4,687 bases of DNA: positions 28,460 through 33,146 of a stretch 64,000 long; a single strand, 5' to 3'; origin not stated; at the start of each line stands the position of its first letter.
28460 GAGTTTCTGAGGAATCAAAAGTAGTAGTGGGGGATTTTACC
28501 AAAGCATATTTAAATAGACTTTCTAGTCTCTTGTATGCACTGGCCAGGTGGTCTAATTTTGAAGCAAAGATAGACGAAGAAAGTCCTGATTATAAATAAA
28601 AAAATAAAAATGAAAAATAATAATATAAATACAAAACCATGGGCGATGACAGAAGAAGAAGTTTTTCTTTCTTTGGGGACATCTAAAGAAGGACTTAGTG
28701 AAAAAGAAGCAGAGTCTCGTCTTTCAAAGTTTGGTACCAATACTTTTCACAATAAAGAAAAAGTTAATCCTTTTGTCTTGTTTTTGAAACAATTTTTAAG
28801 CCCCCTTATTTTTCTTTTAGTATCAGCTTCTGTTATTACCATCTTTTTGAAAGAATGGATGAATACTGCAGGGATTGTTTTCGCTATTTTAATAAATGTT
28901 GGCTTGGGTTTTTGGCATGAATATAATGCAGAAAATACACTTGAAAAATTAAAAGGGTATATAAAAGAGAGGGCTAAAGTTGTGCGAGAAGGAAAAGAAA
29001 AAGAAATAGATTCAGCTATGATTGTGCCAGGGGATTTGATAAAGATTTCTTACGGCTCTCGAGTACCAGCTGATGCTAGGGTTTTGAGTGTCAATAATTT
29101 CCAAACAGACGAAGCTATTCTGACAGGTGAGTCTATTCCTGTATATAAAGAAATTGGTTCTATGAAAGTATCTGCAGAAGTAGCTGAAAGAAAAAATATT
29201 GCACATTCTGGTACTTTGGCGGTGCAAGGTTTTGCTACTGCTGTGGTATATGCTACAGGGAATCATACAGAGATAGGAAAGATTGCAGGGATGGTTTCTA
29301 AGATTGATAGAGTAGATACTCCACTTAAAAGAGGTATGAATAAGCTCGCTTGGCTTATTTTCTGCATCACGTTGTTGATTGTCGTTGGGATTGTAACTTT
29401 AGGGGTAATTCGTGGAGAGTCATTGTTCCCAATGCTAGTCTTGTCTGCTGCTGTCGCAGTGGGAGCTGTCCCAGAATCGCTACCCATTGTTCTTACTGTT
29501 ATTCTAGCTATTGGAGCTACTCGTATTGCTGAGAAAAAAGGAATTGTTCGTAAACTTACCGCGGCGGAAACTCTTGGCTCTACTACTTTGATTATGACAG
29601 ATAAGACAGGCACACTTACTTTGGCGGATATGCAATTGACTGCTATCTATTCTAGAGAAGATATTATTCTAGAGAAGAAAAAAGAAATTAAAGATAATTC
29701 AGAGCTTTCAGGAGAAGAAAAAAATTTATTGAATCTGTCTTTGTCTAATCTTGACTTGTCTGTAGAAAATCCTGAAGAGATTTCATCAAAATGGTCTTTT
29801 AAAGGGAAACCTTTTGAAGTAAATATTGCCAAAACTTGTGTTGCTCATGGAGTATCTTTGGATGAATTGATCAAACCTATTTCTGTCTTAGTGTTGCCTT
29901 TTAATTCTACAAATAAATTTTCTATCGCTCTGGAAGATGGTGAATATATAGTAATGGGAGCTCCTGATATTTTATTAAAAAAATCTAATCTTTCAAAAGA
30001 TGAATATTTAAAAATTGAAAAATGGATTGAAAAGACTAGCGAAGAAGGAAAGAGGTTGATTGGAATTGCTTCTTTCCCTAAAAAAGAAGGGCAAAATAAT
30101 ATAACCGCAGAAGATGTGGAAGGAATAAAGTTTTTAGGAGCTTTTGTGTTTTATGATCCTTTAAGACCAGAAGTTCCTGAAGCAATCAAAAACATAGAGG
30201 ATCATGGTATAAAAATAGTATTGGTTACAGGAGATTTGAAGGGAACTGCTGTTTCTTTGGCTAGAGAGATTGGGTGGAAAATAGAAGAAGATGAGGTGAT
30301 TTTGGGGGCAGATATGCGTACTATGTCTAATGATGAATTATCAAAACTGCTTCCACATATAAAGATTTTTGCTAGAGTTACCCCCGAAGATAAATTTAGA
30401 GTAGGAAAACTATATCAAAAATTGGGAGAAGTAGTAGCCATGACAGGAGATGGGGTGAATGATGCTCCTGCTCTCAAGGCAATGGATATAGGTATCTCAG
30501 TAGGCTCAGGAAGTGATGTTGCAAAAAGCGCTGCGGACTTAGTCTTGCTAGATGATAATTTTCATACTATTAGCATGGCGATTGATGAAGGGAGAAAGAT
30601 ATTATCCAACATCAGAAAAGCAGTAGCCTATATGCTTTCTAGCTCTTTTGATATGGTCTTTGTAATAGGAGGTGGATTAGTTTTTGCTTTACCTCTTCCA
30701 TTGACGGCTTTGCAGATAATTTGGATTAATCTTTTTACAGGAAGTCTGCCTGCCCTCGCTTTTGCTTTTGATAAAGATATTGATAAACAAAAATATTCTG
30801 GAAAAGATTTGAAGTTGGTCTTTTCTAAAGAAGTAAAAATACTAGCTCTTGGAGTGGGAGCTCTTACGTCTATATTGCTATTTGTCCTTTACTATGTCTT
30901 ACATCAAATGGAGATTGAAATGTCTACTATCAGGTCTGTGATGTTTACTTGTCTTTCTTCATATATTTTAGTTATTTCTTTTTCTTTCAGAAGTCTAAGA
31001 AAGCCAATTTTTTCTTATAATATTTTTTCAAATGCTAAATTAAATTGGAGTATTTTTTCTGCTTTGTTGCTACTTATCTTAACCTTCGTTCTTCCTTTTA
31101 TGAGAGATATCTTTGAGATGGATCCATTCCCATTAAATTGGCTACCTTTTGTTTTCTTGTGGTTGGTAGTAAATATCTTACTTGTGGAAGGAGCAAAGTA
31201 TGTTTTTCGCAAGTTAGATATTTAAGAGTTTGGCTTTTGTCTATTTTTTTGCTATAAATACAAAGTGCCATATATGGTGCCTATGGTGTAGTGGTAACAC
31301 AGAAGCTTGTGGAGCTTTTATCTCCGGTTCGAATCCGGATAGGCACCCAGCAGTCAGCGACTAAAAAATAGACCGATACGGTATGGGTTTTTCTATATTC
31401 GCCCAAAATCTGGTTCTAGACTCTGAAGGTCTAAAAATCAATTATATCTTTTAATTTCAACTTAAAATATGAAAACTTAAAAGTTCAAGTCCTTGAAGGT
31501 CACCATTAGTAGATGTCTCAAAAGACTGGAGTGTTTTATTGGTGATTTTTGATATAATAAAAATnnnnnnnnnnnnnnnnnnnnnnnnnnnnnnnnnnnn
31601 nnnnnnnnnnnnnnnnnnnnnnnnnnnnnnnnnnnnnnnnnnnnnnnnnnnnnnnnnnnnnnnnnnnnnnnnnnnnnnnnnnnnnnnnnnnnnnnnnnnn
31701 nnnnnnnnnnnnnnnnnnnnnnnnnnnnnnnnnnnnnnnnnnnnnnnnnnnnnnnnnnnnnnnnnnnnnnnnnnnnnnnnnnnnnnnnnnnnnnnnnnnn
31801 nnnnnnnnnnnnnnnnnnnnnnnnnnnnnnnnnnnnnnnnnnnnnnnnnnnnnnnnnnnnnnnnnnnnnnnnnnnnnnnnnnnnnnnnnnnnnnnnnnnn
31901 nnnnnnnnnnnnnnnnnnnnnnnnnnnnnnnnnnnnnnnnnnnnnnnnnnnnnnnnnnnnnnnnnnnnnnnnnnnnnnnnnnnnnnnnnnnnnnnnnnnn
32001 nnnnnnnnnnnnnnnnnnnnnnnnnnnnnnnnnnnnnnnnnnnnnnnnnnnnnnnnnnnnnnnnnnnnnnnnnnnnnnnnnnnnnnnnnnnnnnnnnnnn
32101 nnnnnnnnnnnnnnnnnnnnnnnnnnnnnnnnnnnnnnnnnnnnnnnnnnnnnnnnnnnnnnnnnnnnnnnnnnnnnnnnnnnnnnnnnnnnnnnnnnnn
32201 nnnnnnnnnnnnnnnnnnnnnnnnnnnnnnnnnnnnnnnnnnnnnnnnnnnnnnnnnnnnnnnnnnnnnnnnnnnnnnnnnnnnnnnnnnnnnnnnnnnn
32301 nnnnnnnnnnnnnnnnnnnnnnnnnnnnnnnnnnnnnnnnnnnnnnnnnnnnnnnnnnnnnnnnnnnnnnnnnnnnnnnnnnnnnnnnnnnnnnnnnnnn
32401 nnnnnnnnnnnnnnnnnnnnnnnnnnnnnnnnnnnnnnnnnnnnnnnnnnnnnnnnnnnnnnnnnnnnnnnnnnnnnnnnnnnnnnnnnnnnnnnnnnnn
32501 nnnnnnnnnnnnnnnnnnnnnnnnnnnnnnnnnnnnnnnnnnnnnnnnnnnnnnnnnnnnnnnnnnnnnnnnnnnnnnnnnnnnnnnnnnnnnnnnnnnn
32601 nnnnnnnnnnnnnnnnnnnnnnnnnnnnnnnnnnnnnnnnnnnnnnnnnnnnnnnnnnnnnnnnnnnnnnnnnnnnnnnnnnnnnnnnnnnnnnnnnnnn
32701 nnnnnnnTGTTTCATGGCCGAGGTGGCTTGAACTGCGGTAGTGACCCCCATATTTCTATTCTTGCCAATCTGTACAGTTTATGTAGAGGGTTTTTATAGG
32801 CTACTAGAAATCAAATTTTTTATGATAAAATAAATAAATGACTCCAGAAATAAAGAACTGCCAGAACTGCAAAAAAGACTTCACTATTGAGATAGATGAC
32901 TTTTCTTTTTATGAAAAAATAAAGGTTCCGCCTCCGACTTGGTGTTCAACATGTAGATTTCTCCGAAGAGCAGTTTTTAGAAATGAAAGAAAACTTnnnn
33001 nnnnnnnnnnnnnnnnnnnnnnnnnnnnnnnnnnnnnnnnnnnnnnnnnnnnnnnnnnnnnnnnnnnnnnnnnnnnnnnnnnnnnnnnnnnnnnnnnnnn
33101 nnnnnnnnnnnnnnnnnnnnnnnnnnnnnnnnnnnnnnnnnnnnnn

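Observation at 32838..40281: Cluster of three large paralogous cysteine-rich proteins (plus a fourth at 17.7 kb) with zinc-ribbon ends and a Cys-repeat core, belonging to no family I can name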

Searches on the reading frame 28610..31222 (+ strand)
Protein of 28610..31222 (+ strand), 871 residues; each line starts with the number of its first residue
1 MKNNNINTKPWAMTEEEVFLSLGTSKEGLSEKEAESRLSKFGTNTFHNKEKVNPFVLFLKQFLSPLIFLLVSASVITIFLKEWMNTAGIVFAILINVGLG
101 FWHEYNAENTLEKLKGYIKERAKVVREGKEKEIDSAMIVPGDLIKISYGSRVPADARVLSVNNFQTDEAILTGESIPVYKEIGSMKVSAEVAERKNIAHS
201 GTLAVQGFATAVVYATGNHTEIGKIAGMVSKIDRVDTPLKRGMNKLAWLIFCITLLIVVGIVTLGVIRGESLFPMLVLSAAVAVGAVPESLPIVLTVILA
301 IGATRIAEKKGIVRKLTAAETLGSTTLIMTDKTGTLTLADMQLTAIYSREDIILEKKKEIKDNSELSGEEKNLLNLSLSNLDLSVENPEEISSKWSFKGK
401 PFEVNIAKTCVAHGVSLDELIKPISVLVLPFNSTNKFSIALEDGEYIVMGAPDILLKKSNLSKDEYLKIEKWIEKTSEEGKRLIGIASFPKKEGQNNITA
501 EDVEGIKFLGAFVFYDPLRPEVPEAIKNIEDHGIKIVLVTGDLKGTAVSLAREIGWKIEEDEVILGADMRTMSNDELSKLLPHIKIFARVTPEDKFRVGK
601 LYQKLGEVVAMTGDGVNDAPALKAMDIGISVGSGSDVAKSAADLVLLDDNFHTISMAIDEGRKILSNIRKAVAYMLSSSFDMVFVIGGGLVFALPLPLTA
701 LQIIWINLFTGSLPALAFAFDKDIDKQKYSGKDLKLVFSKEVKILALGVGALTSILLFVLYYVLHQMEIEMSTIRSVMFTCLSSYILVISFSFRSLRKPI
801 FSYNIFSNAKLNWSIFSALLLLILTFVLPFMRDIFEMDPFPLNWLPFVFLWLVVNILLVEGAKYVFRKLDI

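Call 16: search_protein_families(library=pfam, proteins=[window:28610-31222:+], max_evalue=0.001)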
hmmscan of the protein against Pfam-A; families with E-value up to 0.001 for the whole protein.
window:28610-31222:+ (871 aa): 5 families
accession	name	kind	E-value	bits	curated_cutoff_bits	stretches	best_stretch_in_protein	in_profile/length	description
PF00122.25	E1-E2_ATPase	-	1.8e-46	158.4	28.1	1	118-309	3-181/181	E1-E2 ATPase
PF00689.26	Cation_ATPase_C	-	2.5e-25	89.7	27.3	1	695-864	1-174/175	Cation transporting ATPase, C-terminus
PF00702.32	Hydrolase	-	5.2e-17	63.3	26.4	1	327-626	3-191/191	haloacid dehalogenase-like hydrolase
PF00690.31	Cation_ATPase_N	-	1.1e-16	60.7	20.4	1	11-76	2-68/69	Cation transporter/ATPase, N-terminus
PF08282.18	Hydrolase_3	-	9.7e-07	29.2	20.9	1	607-658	204-255/255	haloacid dehalogenase-like hydrolase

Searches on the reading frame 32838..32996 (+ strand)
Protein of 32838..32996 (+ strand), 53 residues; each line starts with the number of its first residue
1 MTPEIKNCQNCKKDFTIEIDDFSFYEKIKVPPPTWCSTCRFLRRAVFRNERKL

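Call 106: search_protein_families(library=pfam, proteins=[window:32838-32996:+], max_evalue=10)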
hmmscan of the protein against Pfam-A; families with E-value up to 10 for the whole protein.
seq(53 aa): 2 families
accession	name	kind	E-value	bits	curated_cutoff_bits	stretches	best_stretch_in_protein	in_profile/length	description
PF13451.12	zf_Tbcl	-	0.0074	16.7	24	1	7-44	6-44/48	Probable treble clef domain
PF23550.1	zf_Tbcl_Rhp7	-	0.039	13.9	27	1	4-17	3-16/39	DNA repair protein rhp7 treble clef domain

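Call 107: search_protein_families(library=ncbifam, proteins=[window:32838-32996:+], max_evalue=10)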
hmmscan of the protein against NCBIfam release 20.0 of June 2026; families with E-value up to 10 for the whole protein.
seq(53 aa): 1 family
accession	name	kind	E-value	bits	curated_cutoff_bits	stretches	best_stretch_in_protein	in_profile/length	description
NF052237.1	biotin_BsaP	equivalog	0.043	13.8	39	1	8-40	2-33/53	biotin synthase auxiliary protein BsaP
